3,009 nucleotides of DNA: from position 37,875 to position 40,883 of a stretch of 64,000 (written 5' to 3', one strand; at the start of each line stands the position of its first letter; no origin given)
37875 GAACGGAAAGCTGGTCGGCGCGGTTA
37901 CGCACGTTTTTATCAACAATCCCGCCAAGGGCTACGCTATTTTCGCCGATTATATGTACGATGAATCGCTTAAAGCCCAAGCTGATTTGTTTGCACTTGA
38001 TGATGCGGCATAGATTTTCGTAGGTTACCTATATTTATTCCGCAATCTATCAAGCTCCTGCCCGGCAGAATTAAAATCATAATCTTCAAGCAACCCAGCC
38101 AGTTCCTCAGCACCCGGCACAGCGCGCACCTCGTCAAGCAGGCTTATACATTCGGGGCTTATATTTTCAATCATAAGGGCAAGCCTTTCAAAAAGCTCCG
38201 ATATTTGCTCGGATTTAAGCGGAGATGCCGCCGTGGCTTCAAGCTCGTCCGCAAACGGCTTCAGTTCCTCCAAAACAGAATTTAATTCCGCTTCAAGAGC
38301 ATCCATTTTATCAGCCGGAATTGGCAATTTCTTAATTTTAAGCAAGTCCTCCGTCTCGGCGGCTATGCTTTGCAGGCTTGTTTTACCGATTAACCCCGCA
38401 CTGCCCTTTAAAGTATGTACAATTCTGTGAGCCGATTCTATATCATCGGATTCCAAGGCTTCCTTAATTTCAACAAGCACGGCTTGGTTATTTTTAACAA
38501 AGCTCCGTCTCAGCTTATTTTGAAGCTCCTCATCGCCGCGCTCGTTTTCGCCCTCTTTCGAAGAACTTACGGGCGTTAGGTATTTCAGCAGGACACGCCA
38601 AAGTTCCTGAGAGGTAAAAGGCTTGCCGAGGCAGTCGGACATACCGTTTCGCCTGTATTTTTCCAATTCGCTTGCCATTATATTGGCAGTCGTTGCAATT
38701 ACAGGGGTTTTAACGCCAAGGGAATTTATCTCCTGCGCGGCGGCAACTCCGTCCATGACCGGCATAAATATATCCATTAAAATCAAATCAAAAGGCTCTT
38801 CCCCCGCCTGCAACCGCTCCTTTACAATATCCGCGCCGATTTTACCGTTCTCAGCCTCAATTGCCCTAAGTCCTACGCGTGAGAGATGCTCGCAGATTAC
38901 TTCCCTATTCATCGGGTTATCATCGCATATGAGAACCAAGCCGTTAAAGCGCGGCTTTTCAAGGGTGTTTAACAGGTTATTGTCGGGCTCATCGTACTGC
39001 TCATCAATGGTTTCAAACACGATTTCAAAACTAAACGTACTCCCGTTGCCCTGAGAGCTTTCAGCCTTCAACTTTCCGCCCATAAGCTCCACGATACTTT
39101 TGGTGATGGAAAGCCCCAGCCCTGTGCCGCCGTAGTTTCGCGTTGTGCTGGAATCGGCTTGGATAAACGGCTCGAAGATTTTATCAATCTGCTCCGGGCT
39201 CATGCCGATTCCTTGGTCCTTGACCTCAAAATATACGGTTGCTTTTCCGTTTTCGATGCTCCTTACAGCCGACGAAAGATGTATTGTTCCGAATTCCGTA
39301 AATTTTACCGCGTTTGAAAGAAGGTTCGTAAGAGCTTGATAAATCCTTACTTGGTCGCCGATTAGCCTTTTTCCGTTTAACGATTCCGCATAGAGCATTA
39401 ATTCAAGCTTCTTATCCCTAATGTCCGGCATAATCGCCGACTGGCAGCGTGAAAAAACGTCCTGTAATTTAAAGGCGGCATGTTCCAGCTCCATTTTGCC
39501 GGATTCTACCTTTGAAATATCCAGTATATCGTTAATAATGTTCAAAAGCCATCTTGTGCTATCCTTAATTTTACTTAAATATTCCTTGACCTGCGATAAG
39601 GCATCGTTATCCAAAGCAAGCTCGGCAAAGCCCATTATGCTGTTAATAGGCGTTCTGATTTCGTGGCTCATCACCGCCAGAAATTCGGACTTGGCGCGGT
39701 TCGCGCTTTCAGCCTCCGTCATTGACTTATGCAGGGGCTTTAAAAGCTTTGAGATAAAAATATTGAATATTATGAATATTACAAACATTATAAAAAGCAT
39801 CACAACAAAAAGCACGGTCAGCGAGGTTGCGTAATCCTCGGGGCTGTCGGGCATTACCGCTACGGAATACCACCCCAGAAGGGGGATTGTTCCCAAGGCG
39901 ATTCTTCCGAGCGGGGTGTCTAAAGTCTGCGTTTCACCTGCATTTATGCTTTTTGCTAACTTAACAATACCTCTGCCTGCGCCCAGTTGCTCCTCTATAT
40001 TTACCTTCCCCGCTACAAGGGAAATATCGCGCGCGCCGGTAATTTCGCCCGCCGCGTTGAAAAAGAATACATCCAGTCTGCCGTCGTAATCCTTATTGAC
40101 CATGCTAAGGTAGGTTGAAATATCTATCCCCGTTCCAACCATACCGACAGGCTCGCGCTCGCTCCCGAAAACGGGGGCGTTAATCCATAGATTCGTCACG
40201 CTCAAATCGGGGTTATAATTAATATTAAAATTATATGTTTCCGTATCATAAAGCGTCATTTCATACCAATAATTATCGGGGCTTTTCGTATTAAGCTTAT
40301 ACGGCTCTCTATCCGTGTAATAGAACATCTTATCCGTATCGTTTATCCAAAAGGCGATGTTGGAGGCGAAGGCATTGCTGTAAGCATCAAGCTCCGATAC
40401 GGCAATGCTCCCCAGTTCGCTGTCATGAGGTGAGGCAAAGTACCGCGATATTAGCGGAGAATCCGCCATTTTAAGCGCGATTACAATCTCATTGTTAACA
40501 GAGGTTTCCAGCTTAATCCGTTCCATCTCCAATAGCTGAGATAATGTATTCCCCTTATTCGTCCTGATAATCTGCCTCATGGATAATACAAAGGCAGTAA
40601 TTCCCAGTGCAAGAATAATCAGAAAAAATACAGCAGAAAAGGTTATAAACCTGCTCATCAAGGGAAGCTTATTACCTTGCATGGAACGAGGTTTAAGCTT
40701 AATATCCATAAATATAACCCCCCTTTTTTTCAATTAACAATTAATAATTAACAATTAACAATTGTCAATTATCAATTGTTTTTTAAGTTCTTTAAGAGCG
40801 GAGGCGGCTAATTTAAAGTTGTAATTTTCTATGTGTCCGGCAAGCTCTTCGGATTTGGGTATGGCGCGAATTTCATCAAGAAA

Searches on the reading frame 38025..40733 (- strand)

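Call 77: search_protein_families(library=pfam, proteins=[window:38025-40733:-], max_evalue=1e-8)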
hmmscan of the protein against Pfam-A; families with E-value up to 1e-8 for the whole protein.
window:38025-40733:- (902 aa): 4 families
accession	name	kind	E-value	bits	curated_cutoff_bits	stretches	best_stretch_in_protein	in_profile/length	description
PF02518.31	HATPase_c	-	9.8e-29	100.5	26.4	1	459-571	1-107/111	Histidine kinase-, DNA gyrase B-, and HSP90-like ATPase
PF00512.31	HisKA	-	1.2e-21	77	26.9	1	347-412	1-66/66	His Kinase A (phospho-acceptor) domain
PF00072.30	Response_reg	-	7.5e-20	71.6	30.2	1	600-712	1-107/111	Response regulator receiver domain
PF01627.28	Hpt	-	6.2e-15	55.6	24.6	1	741-821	2-82/84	Hpt domain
